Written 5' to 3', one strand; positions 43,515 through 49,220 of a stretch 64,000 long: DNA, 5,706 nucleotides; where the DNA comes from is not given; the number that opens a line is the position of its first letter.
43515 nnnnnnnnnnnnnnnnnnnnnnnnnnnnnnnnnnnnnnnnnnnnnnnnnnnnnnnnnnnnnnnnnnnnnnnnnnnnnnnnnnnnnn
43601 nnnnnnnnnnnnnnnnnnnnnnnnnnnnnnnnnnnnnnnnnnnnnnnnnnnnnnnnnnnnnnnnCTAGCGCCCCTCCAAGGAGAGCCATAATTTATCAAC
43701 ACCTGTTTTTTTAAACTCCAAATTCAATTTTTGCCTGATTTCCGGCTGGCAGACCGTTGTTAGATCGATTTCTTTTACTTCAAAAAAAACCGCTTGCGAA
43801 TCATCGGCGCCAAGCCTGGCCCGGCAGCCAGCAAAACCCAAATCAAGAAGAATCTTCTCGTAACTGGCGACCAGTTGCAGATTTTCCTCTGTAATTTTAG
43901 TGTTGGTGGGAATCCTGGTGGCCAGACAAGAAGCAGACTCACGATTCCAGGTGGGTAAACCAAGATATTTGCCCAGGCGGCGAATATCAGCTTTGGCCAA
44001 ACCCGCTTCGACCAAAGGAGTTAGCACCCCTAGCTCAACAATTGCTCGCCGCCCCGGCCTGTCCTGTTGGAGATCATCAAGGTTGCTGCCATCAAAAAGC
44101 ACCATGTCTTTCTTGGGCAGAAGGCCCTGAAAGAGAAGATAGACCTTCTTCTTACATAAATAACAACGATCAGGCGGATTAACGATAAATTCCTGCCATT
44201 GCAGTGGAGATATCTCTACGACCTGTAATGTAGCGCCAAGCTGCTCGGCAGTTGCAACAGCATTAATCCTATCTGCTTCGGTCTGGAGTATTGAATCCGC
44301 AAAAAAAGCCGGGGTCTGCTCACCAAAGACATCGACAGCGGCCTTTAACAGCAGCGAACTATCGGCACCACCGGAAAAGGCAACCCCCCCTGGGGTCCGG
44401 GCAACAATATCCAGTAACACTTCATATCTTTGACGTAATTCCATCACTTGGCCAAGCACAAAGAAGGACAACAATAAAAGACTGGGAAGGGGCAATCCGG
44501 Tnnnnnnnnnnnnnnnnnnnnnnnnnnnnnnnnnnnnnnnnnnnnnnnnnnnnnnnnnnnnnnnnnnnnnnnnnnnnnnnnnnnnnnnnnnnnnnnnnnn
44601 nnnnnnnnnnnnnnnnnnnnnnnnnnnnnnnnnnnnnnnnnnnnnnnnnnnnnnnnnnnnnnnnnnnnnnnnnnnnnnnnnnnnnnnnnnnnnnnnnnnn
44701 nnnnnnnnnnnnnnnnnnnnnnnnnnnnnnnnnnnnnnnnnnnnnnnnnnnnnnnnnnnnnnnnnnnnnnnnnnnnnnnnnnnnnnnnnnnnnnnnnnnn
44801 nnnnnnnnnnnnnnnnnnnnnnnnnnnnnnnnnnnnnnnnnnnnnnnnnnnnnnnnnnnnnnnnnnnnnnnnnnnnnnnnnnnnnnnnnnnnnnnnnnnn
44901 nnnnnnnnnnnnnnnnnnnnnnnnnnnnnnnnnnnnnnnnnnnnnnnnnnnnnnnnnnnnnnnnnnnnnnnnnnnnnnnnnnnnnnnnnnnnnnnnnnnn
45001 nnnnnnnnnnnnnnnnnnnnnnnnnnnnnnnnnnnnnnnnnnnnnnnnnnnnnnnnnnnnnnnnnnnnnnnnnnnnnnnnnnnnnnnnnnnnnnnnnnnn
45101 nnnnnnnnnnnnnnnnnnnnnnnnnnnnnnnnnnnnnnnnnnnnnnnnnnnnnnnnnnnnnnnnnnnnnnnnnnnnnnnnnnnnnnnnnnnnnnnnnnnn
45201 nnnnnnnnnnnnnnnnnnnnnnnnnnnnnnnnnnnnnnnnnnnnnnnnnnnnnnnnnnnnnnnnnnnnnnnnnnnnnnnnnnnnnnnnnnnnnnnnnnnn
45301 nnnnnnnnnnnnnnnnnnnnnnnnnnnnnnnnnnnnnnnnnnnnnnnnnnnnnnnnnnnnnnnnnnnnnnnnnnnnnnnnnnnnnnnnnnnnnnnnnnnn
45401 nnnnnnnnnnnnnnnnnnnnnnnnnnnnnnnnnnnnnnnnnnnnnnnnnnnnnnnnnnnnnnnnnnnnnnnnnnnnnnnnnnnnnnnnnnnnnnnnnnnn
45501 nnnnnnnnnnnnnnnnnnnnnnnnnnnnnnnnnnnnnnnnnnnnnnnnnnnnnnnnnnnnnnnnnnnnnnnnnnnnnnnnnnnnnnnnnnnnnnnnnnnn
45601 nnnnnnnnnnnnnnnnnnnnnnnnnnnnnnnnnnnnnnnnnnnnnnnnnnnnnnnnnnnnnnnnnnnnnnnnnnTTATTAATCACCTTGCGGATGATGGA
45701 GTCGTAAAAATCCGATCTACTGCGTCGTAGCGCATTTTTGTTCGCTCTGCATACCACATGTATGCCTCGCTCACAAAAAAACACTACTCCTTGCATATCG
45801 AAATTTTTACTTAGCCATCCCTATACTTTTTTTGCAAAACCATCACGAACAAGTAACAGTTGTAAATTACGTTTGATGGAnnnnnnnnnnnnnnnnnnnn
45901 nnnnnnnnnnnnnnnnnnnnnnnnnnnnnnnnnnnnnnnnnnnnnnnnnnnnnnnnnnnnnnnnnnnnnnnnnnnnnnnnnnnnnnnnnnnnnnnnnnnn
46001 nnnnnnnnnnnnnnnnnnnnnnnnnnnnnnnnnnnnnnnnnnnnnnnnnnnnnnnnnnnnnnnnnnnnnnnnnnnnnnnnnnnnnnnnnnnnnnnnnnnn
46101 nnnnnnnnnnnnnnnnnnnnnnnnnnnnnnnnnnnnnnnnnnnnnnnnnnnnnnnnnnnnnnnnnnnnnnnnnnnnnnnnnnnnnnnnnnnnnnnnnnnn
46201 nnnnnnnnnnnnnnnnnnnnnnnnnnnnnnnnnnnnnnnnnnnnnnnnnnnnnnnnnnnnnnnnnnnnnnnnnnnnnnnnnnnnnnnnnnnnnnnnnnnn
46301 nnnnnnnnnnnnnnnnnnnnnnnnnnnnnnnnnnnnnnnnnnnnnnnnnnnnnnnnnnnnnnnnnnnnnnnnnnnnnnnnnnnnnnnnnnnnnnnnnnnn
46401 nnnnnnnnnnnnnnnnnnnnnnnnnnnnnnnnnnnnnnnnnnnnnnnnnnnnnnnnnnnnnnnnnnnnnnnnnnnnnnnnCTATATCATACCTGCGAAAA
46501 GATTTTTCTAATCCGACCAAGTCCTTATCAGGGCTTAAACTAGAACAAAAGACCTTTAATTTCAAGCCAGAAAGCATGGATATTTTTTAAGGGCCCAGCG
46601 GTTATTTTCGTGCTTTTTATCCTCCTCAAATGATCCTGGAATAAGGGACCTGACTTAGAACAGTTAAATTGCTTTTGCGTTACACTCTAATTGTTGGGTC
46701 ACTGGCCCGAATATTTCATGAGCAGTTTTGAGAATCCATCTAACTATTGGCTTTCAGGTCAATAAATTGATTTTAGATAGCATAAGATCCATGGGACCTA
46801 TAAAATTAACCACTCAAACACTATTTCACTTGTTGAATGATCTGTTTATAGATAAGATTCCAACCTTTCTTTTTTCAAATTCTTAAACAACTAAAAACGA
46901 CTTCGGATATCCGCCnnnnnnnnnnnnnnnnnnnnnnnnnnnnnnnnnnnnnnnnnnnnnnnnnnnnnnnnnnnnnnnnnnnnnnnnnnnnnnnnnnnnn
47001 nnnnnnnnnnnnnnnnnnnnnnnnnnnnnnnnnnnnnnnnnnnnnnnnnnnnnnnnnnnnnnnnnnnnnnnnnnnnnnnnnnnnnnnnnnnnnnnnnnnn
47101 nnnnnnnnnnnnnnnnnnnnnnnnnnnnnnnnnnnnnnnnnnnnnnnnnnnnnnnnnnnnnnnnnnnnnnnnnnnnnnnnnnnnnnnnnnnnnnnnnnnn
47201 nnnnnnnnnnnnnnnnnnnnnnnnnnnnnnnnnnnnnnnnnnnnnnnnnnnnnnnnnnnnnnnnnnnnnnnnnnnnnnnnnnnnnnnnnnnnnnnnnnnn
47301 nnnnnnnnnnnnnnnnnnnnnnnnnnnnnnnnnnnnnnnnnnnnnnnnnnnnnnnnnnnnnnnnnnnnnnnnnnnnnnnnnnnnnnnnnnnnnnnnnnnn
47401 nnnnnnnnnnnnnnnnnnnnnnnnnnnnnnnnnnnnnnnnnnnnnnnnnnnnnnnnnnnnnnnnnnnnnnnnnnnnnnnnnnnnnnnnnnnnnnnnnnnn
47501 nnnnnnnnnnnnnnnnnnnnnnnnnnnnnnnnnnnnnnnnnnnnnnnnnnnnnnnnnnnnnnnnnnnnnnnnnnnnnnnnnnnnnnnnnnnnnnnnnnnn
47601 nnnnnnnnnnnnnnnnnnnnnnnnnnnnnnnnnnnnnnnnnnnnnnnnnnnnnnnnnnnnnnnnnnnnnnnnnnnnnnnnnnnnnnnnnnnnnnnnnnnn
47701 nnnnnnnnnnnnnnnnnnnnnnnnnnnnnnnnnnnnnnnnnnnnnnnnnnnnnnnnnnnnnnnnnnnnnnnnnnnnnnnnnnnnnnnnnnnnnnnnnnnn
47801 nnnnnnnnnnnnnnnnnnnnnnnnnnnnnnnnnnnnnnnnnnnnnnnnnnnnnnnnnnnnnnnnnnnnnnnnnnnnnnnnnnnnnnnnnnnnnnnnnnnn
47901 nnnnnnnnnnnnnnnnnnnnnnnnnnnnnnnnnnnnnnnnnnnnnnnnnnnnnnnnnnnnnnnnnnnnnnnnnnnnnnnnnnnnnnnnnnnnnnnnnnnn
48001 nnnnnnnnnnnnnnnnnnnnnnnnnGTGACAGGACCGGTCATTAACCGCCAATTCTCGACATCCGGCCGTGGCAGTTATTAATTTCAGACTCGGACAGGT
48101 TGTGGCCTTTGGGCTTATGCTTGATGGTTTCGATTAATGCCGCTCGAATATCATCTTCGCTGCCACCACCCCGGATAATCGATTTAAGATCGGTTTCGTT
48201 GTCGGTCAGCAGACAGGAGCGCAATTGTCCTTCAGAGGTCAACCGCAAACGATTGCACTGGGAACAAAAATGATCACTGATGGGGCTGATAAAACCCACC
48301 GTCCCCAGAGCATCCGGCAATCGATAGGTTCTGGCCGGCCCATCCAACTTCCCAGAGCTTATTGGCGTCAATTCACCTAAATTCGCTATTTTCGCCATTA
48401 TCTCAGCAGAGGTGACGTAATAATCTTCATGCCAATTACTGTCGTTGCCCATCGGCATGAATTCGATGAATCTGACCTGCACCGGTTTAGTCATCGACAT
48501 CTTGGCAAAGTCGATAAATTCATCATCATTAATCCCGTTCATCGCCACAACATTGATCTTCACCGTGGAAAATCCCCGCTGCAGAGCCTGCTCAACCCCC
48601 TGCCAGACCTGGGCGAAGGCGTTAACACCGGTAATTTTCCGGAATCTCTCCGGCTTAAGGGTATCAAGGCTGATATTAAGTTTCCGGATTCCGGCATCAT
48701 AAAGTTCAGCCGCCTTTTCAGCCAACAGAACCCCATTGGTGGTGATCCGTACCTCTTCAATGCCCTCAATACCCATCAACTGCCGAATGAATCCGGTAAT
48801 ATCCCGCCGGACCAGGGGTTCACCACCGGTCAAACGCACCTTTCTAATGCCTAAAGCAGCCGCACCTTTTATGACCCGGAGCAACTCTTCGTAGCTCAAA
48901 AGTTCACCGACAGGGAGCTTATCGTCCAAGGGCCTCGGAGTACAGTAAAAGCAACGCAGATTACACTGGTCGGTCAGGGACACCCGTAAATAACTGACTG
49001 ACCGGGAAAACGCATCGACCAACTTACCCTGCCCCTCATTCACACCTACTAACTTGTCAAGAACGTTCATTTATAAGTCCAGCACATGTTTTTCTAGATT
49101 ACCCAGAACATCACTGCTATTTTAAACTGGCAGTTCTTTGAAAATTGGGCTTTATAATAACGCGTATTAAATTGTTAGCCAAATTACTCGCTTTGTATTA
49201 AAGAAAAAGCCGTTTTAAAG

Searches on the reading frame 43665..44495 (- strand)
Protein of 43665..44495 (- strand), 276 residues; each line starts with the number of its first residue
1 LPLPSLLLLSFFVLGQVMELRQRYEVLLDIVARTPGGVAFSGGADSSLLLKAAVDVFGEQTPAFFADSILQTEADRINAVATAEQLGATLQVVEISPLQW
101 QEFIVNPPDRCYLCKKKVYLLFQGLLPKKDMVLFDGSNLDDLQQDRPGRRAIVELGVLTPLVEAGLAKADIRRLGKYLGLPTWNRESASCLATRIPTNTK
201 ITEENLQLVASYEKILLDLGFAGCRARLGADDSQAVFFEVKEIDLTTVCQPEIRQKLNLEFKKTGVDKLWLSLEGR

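Call 5: search_protein_families(library=pfam, proteins=[window:43665-44495:-], max_evalue=0.1)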
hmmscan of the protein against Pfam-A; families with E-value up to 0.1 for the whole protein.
window:43665-44495:- (276 aa): 4 families
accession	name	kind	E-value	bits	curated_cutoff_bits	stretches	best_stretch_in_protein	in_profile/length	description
PF02540.23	NAD_synthase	-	0.00086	18.9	21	1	40-98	25-84/242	NAD synthase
PF00733.27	Asn_synthase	-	0.005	17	21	1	31-97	15-81/354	Asparagine synthase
PF06508.19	QueC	-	0.037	14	22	0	155-192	152-185/210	Queuosine biosynthesis protein QueC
PF01171.26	ATP_bind_3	-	0.064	13.4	27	1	38-79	4-48/182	PP-loop family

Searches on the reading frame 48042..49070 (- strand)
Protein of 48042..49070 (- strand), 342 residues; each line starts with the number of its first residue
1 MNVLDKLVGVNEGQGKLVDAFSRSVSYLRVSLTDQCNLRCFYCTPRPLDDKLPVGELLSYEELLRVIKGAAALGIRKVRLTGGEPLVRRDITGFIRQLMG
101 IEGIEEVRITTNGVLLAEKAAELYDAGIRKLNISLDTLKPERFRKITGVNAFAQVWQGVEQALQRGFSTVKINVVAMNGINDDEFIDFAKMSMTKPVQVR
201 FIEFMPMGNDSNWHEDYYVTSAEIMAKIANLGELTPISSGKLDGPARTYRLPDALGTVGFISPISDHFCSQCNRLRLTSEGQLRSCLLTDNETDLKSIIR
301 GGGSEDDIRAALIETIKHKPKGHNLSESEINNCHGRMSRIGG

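Call 78: search_protein_families(library=pfam, proteins=[window:48042-49070:-], max_evalue=0.00001)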
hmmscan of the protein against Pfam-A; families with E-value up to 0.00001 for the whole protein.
window:48042-49070:- (342 aa): 2 families
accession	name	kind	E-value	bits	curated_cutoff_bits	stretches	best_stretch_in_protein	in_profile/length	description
PF06463.18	Mob_synth_C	-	1.7e-38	131.9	37.4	1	197-324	1-127/128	Molybdenum Cofactor Synthesis C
PF04055.27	Radical_SAM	-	1.5e-33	116.8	29.5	1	30-190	1-164/166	Radical SAM superfamily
